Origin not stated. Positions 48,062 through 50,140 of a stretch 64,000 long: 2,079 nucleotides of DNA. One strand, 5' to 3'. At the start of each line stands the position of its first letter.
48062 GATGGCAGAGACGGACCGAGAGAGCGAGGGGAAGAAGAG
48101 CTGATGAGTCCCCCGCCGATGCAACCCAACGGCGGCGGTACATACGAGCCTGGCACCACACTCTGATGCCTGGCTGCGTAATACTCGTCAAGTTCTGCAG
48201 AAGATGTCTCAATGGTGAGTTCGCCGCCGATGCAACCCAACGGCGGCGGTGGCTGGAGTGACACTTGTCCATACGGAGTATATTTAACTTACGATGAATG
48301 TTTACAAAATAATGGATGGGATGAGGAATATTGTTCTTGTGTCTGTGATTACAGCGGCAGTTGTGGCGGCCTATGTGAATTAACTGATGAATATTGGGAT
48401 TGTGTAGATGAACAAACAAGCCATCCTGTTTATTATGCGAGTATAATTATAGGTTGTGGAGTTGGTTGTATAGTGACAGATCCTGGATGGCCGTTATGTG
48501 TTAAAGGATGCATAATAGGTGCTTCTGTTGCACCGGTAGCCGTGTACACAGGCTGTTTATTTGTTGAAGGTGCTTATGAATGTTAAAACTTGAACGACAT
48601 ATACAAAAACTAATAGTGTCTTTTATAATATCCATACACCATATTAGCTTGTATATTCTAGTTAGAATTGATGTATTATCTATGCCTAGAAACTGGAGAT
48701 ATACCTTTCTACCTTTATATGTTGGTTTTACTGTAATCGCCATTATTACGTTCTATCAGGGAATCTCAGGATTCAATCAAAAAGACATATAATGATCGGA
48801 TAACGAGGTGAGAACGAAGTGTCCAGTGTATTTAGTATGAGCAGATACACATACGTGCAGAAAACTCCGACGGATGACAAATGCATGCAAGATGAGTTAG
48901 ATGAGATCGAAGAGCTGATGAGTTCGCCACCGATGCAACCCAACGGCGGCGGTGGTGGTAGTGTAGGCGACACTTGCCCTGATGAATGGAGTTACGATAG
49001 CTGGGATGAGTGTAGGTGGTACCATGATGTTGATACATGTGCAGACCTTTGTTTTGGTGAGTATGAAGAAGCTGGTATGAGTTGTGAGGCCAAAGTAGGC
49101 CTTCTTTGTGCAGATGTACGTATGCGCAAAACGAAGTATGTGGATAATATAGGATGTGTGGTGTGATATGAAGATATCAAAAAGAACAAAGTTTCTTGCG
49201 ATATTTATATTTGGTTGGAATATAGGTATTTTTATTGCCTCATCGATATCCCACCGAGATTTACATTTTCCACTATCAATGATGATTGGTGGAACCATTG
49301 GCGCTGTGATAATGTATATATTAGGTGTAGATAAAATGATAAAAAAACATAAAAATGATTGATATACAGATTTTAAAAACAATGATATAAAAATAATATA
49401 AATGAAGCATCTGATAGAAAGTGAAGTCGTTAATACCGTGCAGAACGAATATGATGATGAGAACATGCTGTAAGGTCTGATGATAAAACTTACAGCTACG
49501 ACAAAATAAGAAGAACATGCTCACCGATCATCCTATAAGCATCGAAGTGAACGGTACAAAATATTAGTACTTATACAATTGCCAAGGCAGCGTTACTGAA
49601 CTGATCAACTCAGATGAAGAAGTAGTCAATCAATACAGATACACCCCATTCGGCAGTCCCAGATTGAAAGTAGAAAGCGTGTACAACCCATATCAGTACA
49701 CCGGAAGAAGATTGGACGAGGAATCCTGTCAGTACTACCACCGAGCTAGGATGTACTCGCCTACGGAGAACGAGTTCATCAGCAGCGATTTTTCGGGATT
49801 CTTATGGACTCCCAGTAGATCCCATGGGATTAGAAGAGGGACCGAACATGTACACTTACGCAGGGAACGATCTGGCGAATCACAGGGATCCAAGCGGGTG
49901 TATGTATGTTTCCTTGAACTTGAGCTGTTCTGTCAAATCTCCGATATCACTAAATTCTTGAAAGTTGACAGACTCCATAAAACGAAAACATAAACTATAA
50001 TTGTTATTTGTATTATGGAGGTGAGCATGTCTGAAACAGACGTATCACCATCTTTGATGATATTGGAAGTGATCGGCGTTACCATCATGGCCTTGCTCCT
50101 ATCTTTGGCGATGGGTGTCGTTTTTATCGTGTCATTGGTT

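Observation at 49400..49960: Rhs/YD-repeat toxin core C-terminus remnant in an archaeal genome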

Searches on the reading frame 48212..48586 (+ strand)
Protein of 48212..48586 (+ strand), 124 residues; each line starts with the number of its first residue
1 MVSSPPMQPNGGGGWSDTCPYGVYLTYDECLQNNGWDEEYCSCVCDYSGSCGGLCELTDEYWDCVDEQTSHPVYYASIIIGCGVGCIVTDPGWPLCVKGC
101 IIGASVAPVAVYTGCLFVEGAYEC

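Call 10: search_protein_families(library=pfam, proteins=[window:48212-48586:+], max_evalue=0.01)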
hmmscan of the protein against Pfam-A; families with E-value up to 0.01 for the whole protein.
window:48212-48586:+ (124 aa): 0 families

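Call 24: search_protein_families(library=ncbifam, proteins=[window:48212-48586:+], max_evalue=1)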
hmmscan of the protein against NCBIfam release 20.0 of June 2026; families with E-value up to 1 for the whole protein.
window:48212-48586:+ (124 aa): 0 families

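Call 39: find_homologous_proteins(query=window:48212-48586:+, max_evalue=0.001)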
Query window:48212-48586:+ (124 aa): 4 proteins with E <= 0.001 among 7 candidates.
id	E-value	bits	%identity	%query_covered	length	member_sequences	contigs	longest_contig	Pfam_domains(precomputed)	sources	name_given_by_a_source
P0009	2.0e-80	286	99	99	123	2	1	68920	-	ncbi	ncbi:MAG: hypothetical protein R6W73_03995 [Candidatus Saliniplasma sp.]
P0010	5.9e-24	103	63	68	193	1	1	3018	-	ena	-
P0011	1.4e-22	98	66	58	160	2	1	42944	-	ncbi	ncbi:MAG: hypothetical protein R6W73_02975 [Candidatus Saliniplasma sp.]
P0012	8.1e-13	66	79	37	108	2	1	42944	-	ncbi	ncbi:MAG: hypothetical protein R6W73_02955 [Candidatus Saliniplasma sp.]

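Call 41: find_encoding_contigs(protein=P0011, flank=10000)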
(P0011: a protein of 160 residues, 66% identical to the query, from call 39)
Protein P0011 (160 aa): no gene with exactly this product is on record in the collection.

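Call 48: search_protein_families(library=ncbifam, alignment_id=A3, max_evalue=1)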
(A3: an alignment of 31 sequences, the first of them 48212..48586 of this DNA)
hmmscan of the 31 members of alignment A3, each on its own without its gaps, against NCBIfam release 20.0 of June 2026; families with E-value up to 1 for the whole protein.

A. member 1, window:48212-48586:+ (124 aa): 0 families

B. families by the number of members that match (of 31 scanned): 5 families
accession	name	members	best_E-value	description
NF040679.1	halocin_of_epi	1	6.9e-15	halocin C8 precursor-like protein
TIGR04449.1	halocin_C8_dom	1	2.2e-05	halocin C8-like domain-containing protein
NF033616.1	CDF_MamB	1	0.044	magnetosome biogenesis CDF transporter MamB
NF010019.0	PRK13497.1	1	0.1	chemoreceptor glutamine deamidase CheD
NF053808.1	Ssp4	1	0.37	Ssp4 family T6SS effector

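Call 49: search_protein_families(library=pfam, alignment_id=A3, max_evalue=1)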
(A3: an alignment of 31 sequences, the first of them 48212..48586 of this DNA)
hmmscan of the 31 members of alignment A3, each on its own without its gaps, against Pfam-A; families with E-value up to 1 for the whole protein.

A. member 1, window:48212-48586:+ (124 aa): 0 families

B. families by the number of members that match (of 31 scanned): 5 families
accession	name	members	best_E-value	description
PF21949.1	NoBody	1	0.0056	Negative regulator of P-body association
PF13707.11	RloB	1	0.11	RloB-like protein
PF19639.4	DUF6142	1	0.15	Family of unknown function (DUF6142)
PF07108.16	PipA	1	0.25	PipA protein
PF21399.2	TERT_C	1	0.29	Telomerase reverse transcriptase, C-terminal extension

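Call 61: search_protein_families(library=ncbifam, proteins=[P0010], max_evalue=1)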
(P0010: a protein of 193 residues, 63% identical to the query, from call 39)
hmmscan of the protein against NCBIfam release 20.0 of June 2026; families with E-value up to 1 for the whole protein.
P0010 (193 aa): 0 families

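Call 79: predict_structure(alignment_id=A7)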
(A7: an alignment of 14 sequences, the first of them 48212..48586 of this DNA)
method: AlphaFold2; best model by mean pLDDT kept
length: 124 residues; sequences in the alignment: 14
mean_pLDDT: 54.6   pTM: 0.30
mean pLDDT of the five models: 54.6, 53.3, 50.5, 46.5, 45.8
residues with pLDDT >= 90: 0; 70-90: 17; 50-70: 60; < 50: 47
segments of 3 or more residues with pLDDT < 50: 1-16, 48-56, 71-77, 103-108, 119-124
pLDDT, mean of each block of 10 residues (from residue 1): 39 47 70 76 59 48 62 50 53 52 49 54 39
secondary structure, 60 per line:
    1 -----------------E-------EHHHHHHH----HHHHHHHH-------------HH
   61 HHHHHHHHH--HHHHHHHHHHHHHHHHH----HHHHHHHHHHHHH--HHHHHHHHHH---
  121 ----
elements in order: H27-33 H38-45 H59-69 H72-88 H93-105 H108-117

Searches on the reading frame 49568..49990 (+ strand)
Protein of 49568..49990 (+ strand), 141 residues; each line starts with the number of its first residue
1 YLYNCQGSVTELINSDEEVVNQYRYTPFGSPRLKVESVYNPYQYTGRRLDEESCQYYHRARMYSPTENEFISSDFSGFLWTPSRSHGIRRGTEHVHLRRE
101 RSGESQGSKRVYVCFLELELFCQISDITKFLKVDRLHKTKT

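Call 6: search_protein_families(library=ncbifam, proteins=[window:49568-49990:+], max_evalue=1)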
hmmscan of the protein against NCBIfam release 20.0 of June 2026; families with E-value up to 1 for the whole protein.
seq(141 aa): 3 families
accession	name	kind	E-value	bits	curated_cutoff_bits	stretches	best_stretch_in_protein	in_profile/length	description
TIGR03696.1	Rhs_assc_core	domain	4.3e-10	40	32.5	1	25-76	1-51/76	RHS repeat-associated core domain-containing protein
NF041261.1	RHS_core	equivalog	0.00022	19.1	2000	1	3-77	1160-1238/1261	RHS element core protein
NF000503.1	fusF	exception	0.12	12.4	435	1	98-136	171-212/214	fusidic acid resistance EF-G-binding protein FusF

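Call 7: search_protein_families(library=pfam, proteins=[window:49568-49990:+], max_evalue=1)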
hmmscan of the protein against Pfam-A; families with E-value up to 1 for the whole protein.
seq(141 aa): 0 families

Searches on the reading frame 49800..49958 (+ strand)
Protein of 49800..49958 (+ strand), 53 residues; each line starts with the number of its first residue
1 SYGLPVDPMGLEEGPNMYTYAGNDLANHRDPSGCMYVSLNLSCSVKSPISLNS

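Call 6: search_protein_families(library=ncbifam, proteins=[window:49800-49958:+], max_evalue=1)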
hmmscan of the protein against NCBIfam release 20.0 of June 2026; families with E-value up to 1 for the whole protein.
seq(53 aa): 1 family
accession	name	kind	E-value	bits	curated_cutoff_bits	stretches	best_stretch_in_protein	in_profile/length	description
TIGR03696.1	Rhs_assc_core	domain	1.7e-05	25.2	32.5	1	6-33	48-75/76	RHS repeat-associated core domain-containing protein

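Call 7: search_protein_families(library=pfam, proteins=[window:49800-49958:+], max_evalue=1)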
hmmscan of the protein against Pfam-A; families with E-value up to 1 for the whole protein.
seq(53 aa): 0 families
